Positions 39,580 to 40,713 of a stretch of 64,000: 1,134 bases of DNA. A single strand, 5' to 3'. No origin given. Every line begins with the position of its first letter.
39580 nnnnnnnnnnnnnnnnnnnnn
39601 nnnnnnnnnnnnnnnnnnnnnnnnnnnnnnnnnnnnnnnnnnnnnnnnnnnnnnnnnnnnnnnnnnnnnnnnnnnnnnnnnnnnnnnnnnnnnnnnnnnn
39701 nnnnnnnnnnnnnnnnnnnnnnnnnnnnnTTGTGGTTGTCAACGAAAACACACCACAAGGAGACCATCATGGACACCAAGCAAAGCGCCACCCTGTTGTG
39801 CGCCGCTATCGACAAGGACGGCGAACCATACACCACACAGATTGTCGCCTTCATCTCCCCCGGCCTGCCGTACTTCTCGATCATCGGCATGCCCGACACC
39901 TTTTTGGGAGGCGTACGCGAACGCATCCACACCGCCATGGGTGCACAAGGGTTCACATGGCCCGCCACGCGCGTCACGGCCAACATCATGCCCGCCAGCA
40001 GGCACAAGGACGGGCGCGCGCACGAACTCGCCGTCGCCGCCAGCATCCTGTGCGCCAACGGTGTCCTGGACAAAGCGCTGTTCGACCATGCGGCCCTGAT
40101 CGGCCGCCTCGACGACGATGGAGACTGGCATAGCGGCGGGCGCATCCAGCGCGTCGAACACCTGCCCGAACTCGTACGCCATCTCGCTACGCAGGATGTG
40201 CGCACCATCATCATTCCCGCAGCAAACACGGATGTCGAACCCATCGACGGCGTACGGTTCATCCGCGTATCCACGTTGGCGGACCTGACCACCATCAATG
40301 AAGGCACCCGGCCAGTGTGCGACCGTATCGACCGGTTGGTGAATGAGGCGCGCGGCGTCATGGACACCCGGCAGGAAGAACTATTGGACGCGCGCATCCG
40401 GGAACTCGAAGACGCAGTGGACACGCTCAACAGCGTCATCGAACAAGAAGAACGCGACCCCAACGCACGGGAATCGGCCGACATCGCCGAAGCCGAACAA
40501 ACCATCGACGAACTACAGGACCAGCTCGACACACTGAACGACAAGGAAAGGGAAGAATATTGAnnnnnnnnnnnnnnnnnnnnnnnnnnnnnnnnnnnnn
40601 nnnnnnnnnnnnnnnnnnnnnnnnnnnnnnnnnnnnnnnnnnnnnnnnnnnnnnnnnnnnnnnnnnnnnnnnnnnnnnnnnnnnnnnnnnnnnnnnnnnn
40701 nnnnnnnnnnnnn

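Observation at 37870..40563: Co-regulated DprA-like, ComF-like PRTase and headless ComM (N-terminal domain only) module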

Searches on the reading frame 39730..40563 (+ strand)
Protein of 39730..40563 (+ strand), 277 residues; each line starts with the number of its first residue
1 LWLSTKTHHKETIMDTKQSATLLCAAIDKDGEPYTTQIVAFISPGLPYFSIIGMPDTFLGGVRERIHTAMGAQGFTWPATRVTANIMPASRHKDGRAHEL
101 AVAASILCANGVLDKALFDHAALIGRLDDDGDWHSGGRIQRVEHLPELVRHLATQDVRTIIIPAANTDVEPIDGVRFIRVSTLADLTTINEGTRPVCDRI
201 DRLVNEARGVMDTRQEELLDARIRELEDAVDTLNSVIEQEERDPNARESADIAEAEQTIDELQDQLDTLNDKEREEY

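Call 3: search_protein_families(library=pfam, proteins=[window:39730-40563:+], max_evalue=0.01)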
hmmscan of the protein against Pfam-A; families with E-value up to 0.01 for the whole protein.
window:39730-40563:+ (277 aa): 1 family
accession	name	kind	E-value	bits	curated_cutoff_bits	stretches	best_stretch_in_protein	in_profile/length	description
PF13541.12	ChlI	-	1.4e-17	64.2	27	1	42-166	5-121/121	Subunit ChlI of Mg-chelatase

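Call 7: search_protein_families(library=padloc, proteins=[window:39769-40563:+], max_evalue=0.01)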
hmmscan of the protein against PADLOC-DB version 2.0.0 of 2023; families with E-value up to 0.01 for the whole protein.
window:39769-40563:+ (264 aa): 0 families

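Call 8: search_protein_families(library=ncbifam, proteins=[window:39769-40563:+], max_evalue=0.01)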
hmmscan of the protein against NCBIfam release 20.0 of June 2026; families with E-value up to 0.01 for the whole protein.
window:39769-40563:+ (264 aa): 2 families
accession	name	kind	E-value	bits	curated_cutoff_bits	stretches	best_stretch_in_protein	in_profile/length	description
TIGR00368.1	TIGR00368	hypoth_equivalog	1.5e-16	60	362.4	1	25-181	16-167/499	YifB family Mg chelatase-like AAA ATPase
NF007365.0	PRK09862.1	equivalog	9.9e-13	47.5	530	1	16-118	14-114/506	YifB family Mg chelatase-like AAA ATPase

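Call 24: search_solved_structures(query=window:39769-40563:+, max_evalue=1)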
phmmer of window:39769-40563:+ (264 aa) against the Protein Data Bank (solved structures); distinct sequences matched with E-value up to 1: 2.
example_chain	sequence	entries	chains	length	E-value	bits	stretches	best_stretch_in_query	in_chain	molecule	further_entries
8rxd_F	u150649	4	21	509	1.1e-07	34.9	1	25-120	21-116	Competence related protein ComM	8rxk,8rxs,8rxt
1kfn_A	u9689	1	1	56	0.77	12.4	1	207-257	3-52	MAJOR OUTER MEMBRANE LIPOPROTEIN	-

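Call 32: find_homologous_proteins(query=window:39769-40563:+)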
Query window:39769-40563:+ (264 aa): 17 proteins with E <= 0.001 among 1206 candidates.
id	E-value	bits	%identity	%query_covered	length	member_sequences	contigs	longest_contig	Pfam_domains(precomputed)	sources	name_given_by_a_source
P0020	8.2e-166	568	99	100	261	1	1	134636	PF13541.13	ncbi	-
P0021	1.1e-152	525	90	100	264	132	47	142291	PF13541.13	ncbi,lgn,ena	-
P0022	1.8e-148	511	88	100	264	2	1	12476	PF13541.13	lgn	-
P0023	4.7e-147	506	86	100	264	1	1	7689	PF13541.13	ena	-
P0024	1.0e-146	505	87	100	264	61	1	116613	PF13541.13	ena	-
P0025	3.0e-145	500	85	100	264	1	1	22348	PF13541.13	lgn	-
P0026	7.5e-85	302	57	96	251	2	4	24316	PF13541.13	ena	-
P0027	4.7e-77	277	100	47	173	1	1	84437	PF13541.13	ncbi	-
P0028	4.3e-69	251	54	93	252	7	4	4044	PF13541.13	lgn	-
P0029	3.2e-62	228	86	47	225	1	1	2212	-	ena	-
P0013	4.4e-41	159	80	40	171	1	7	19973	-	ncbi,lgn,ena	-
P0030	1.2e-26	112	38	79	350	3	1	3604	PF05362.20,PF01078.28,PF13541.13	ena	-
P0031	2.2e-26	111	41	60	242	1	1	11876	PF05362.20,PF13541.13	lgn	-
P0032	2.2e-24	104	44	51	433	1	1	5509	PF05362.20,PF01078.28,PF13541.13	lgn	-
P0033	5.6e-24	103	41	51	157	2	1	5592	PF05362.20,PF13541.13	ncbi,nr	ncbi:MAG: ATP-binding protein, partial [Bifidobacterium mongoliense]|nr:ATP-binding protein [Bifidob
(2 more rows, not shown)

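Call 33: find_encoding_contigs(protein=P0021, flank=8000, max_places=8)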
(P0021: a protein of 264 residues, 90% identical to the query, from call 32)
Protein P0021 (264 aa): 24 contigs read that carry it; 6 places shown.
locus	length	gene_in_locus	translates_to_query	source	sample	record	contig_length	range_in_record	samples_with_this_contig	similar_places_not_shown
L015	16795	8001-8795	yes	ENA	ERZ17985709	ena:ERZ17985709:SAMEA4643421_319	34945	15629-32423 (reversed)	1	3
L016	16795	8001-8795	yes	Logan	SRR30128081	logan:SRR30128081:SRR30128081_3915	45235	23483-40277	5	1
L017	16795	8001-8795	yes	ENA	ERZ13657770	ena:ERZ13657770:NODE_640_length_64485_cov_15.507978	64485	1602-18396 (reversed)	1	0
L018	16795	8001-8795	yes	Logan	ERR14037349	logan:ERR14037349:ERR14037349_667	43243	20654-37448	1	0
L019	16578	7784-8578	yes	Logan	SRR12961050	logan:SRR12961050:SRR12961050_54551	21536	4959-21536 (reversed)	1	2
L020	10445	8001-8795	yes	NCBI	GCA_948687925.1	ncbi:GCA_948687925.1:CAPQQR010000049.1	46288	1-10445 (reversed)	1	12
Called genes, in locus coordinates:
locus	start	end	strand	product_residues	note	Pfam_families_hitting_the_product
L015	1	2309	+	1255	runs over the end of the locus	PF02384:N6_Mtase, PF07669:Eco57I, PF01420:Methylase_S (weak)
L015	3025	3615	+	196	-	-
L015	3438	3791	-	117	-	-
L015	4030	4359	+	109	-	-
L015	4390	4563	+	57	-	-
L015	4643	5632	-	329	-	PF01385:OrfB_IS605, PF07282:Cas12f1-like_TNB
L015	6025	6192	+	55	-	-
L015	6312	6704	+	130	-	-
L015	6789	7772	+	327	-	PF02481:DNA_processg_A, PF18306:LDcluster4 (weak)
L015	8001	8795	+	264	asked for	PF13541:ChlI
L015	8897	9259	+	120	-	PF13443:HTH_26 (faint), PF13560:HTH_31 (faint), PF01381:HTH_3 (weak)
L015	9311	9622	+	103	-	PF05973:Gp49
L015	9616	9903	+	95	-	PF21716:dnstrm_HI1420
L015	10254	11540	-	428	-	PF13304:AAA_21, PF13175:AAA_15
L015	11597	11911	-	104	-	-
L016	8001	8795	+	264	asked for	PF13541:ChlI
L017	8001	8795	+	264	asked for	PF13541:ChlI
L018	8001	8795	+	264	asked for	PF13541:ChlI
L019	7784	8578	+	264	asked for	PF13541:ChlI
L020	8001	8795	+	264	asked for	PF13541:ChlI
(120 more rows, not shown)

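Call 55: search_solved_structures(query=A4, max_evalue=0.001, show_alignments=2)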
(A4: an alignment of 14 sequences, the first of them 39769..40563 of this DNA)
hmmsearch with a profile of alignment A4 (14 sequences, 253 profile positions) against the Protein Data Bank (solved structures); distinct sequences matched with E-value up to 0.001: 25.
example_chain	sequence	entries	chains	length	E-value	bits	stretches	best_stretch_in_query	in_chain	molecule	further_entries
8rxd_F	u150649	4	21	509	9.9e-26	94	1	10-164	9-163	Competence related protein ComM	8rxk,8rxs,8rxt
8dvh_A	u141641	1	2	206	2.3e-11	47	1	72-165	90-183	Lon protease 2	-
1xhk_A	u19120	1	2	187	1.4e-08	37.8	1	78-165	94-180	Putative protease La homolog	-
7rdr_A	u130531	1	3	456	2.9e-05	27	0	179-228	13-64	Circular tendon repeat protein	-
1z0e_A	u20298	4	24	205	5.2e-05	26.1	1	79-166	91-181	Putative protease La homolog type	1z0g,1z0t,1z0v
1z0w_A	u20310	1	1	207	5.8e-05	26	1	79-166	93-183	Putative protease La homolog type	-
1z0c_A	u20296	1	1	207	6.1e-05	25.9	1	79-166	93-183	Putative protease La homolog type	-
1z0b_A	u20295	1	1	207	7e-05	25.7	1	79-166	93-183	Putative protease La homolog type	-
5lkq_A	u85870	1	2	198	9.6e-05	25.3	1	78-165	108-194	DNA repair protein RadA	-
5e7s_A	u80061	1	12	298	0.00012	24.9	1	74-166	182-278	Lon protease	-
4ypm_A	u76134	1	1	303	0.00013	24.9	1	74-166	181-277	Lon protease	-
1rr9_A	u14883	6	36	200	0.0002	24.2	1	75-150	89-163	ATP-dependent protease La | Lon protease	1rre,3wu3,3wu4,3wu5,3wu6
7p6u_A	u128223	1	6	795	0.00024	23.9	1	74-146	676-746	Lon protease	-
4ypl_A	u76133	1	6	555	0.0003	23.6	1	74-166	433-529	Lon protease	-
5lkm_A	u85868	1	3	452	0.00031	23.6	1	78-165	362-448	DNA repair protein RadA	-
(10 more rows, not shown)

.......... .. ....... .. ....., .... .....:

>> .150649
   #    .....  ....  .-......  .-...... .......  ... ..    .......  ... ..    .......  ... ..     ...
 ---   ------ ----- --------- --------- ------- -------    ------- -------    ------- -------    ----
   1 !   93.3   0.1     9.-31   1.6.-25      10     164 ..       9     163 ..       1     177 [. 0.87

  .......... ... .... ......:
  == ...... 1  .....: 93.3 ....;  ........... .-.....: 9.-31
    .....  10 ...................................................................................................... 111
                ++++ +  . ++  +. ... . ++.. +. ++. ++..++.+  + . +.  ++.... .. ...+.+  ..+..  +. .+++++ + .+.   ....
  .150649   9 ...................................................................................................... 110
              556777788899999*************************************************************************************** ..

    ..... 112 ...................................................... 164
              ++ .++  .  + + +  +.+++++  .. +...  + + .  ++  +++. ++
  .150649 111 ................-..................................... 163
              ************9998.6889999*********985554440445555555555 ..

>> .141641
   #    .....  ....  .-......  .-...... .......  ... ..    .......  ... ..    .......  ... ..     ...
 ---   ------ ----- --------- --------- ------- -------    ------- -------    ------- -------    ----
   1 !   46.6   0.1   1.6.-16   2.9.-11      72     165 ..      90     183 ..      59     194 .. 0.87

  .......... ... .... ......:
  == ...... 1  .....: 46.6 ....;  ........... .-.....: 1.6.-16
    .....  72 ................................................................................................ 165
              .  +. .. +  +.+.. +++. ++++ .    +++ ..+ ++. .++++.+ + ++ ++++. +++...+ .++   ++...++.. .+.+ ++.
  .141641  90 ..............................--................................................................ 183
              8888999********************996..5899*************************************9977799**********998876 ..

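Call 60: predict_structure(alignment_id=A4)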
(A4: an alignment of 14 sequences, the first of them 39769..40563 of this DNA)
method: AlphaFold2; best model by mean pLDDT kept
length: 264 residues; sequences in the alignment: 14
mean_pLDDT: 89.0   pTM: 0.75
mean pLDDT of the five models: 89.0, 88.8, 88.3, 87.5, 86.8
residues with pLDDT >= 90: 151; 70-90: 107; 50-70: 6; < 50: 0
segments of 3 or more residues with pLDDT < 50: none
pLDDT, mean of each block of 10 residues (from residue 1): 90 88 95 91 83 94 92 88 90 95 89 91 94 94 92 87 89 83 85 86 88 94 85 84 94 83 63
secondary structure, 60 per line:
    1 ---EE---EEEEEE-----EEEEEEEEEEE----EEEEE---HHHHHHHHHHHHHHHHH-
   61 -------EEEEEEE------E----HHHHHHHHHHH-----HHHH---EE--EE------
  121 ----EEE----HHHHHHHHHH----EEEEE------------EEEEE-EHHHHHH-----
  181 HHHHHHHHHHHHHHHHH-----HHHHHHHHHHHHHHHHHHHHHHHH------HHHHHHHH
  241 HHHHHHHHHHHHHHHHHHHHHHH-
elements in order: E9-14 E20-30 E35-39 H43-59 E68-74 H86-96 H102-105 E125-127 H132-141 E146-150 E163-167 H170-175 H181-197 H203-226 H233-263

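Call 72: fold_search(model_id=the predicted structure, library=pdb)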
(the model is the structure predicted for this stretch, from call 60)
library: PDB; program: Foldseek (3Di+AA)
matches with E <= 10: 927; with E <= 0.001: 161
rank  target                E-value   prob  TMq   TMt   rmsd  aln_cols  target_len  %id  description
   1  8rxt_F                4.9e-11  1.00  0.54  0.31   2.6       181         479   19  ComM helicase hexamer in abscence o DNA (released 2024-10-30)
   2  8rxt_A                1.5e-10  1.00  0.55  0.31   2.4       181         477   20  ComM helicase hexamer in abscence o DNA (released 2024-10-30)
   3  8rxd_A                2.5e-10  1.00  0.56  0.31   2.3       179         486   21  ComM helicase from Legionella pneumophila, coordinating dsDNA and AMP-PNP (released 2024-10-30)
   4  8rxs_A                2.5e-10  1.00  0.54  0.77   2.7       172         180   20  ComM helicase from Legionella pneumophila - Lon domain hexamer (released 2024-10-30)
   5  3wu6_A                1.0e-09  1.00  0.52  0.72   3.1       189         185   17  Oxidized E.coli Lon Proteolytic domain (released 2014-11-12)
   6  8rxd_D                1.6e-09  1.00  0.50  0.28   2.2       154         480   21  ComM helicase from Legionella pneumophila, coordinating dsDNA and AMP-PNP (released 2024-10-30)
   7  1xhk_B                1.7e-09  1.00  0.50  0.69   4.8       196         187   17  Crystal structure of M. jannaschii Lon proteolytic domain (released 2004-10-05)
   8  5lkm_B                1.9e-09  1.00  0.51  0.39   3.0       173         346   15  RadA bound to dTDP (released 2017-06-07)
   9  5lkq_B                1.9e-09  1.00  0.51  0.73   3.0       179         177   16  Protease domain of RadA (released 2017-06-07)
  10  3wu6_F                2.5e-09  1.00  0.52  0.73   3.2       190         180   16  Oxidized E.coli Lon Proteolytic domain (released 2014-11-12)
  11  1xhk_A                3.0e-09  1.00  0.51  0.70   3.5       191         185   17  Crystal structure of M. jannaschii Lon proteolytic domain (released 2004-10-05)
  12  8rxc_C                3.2e-09  1.00  0.51  0.35   2.7       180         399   16  RadA helicase from Streptococcus pneumoniae coordinating dsDNA (released 2024-10-30)
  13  5lkm_C                3.2e-09  1.00  0.51  0.37   3.1       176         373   16  RadA bound to dTDP (released 2017-06-07)
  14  3wu3_A                4.1e-09  1.00  0.53  0.71   3.0       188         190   16  Reduced-form structure of E.coli Lon Proteolytic domain (released 2014-11-12)
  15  3wu5_B                5.2e-09  1.00  0.50  0.71   3.4       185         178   16  Reduced E.coli Lon Proteolytic domain (released 2014-11-12)
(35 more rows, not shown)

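Call 79: search_protein_families(library=phrogs, proteins=[window:39769-40563:+], max_evalue=0.001)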
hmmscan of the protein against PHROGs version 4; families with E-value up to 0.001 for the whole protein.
window:39769-40563:+ (264 aa): 0 families

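Call 83: search_dna_similar(query=window:39769-40563:+, collection=plasmids, mode=protein, max_rows=20, max_evalue=0.001)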
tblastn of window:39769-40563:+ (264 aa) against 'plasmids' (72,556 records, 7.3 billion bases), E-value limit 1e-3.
Records with a match: 52; places in all: 52; records where one place covers at least 80% of the query: 0.
Best place of each record, by identity: <60% 52.
By first word of the organism name: Escherichia 6; Paracoccus 5; Sinorhizobium 4; Acinetobacter 4; Streptomyces 3; Proteus 2; Salmonella 2; Citrobacter 2; Enterobacter 2; Neisseria 2; and 19 more.
By predicted mobility (MOB-suite, as given by PLSDB): non-mobilizable 44; mobilizable 4; conjugative 4.
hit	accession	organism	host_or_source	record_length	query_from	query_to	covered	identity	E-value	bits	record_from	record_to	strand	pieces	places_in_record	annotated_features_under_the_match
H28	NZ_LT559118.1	Nonomuraea gerenzanensis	-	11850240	22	181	61%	32.3%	3e-10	67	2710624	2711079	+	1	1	none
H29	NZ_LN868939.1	Nocardia farcinica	not known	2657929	23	179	59%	31.0%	2e-5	53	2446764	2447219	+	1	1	none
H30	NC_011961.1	Thermomicrobium roseum DSM 5159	-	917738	29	184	59%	30.7%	2e-8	62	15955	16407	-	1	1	YifB family Mg chelatase-like AAA ATPase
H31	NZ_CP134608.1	Streptomyces sp. ITFR-21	Ips typographus,whole organism,Ips ...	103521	24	170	56%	32.0%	2e-9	65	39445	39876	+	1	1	magnesium chelatase domain-containing protein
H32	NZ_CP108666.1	Streptomyces globisporus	-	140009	25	170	55%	32.2%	1e-6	57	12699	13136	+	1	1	magnesium chelatase domain-containing protein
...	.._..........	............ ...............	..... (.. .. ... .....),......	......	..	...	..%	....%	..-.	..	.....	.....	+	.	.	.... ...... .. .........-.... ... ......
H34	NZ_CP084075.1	Fusobacterium vincentii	-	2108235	19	193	66%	26.1%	3e-8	62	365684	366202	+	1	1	none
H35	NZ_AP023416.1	Vescimonas fastidiosa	Homo sapiens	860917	21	153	50%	33.1%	1e-11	72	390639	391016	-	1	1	YifB family Mg chelatase-like AAA ATPase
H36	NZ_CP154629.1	Acetoanaerobium noterae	cell culture,Sludge of a digestion ...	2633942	19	173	59%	28.0%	3e-12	74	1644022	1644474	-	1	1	none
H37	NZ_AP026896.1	Aeromonas caviae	Microbe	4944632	29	153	47%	34.6%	2e-7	59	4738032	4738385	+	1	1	none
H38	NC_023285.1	Streptomyces sp. F8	-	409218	29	176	56%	28.9%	1e-4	50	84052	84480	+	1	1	ATP-binding protein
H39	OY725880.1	Subdoligranulum variabile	-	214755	21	150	49%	30.8%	3e-9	65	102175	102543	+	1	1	none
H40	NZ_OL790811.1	Proteus mirabilis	-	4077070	25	149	47%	31.7%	3e-9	65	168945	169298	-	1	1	none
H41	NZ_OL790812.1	Proteus mirabilis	-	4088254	25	149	47%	31.7%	3e-9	65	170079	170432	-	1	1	none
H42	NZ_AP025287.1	Treponema bryantii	-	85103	32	175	55%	25.5%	5e-8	61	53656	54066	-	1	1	YifB family Mg chelatase-like AAA ATPase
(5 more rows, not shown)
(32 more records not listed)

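Call 84: search_dna_similar(query=window:39769-40563:+, collection=phages, mode=protein, max_rows=20, max_evalue=0.001)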
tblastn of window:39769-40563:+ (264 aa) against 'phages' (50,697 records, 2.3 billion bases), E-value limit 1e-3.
Records with a match: 18; places in all: 18; records where one place covers at least 80% of the query: 0.
Best place of each record, by identity: <60% 18.
By first word of the organism name: Bacteriophage 11; Evtepia 2; Salmonella 2; Acinetobacter 2; Escherichia 1.
By host as written in the record: - 13; Evtepia sp. 900546255 1; Evtepia sp. 1; Salmonella enterica subsp. enterica serovar Kentucky 1; Homo sapiens 1; Escherichia coli O157:H7 ATCC 43895 1.
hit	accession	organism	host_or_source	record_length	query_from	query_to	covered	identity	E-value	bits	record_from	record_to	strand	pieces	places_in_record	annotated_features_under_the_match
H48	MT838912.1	Bacteriophage sp.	human fecal samples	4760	21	173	58%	40.1%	4e-26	112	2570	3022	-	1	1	record has no annotation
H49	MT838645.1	Bacteriophage sp.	human fecal samples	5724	21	183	62%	30.5%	8e-16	82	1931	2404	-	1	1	record has no annotation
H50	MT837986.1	Bacteriophage sp.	human fecal samples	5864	23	176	58%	30.3%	1e-7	58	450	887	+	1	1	record has no annotation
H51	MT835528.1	Bacteriophage sp.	human fecal samples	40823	7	179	66%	26.4%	2e-8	60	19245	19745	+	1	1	record has no annotation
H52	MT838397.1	Bacteriophage sp.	human fecal samples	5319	21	150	49%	30.8%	1e-7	58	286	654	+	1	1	record has no annotation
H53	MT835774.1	Bacteriophage sp.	human fecal samples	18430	21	166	55%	26.8%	3e-8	60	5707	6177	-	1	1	record has no annotation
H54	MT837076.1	Bacteriophage sp.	human fecal samples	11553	21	150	49%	27.7%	3e-9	63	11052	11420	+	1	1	record has no annotation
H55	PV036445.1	Evtepia phage NatCom_42594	Evtepia sp. 900546255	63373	32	118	33%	40.2%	1e-10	67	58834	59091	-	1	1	hypothetical protein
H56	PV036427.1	Evtepia phage NatCom_11697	Evtepia sp.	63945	32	118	33%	40.2%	1e-10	67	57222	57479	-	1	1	hypothetical protein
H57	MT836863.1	Bacteriophage sp.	human fecal samples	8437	29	153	47%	26.4%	2e-5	51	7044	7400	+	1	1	record has no annotation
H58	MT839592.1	Bacteriophage sp.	human fecal samples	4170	36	154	45%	27.7%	5e-6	53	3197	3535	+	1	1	record has no annotation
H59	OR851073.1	Salmonella phage S.Kent 1-2-1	Salmonella enterica subsp. enterica ...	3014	12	118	41%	30.8%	7e-9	62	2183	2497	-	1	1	record has no annotation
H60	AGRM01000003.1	Salmonella enterica subsp. houtenae str. ATCC BAA-1581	Homo sapiens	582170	12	118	41%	30.8%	1e-8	61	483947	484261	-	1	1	Mg chelatase-like protein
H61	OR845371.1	Escherichia phage ECO95 1-6-1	Escherichia coli O157:H7 ATCC 43895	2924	12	114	39%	31.1%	1e-8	61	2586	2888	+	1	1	record has no annotation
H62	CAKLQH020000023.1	Acinetobacter phage MD-2021a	not known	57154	29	118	34%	34.4%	3e-7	57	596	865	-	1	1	yifB: putative 2-component regulator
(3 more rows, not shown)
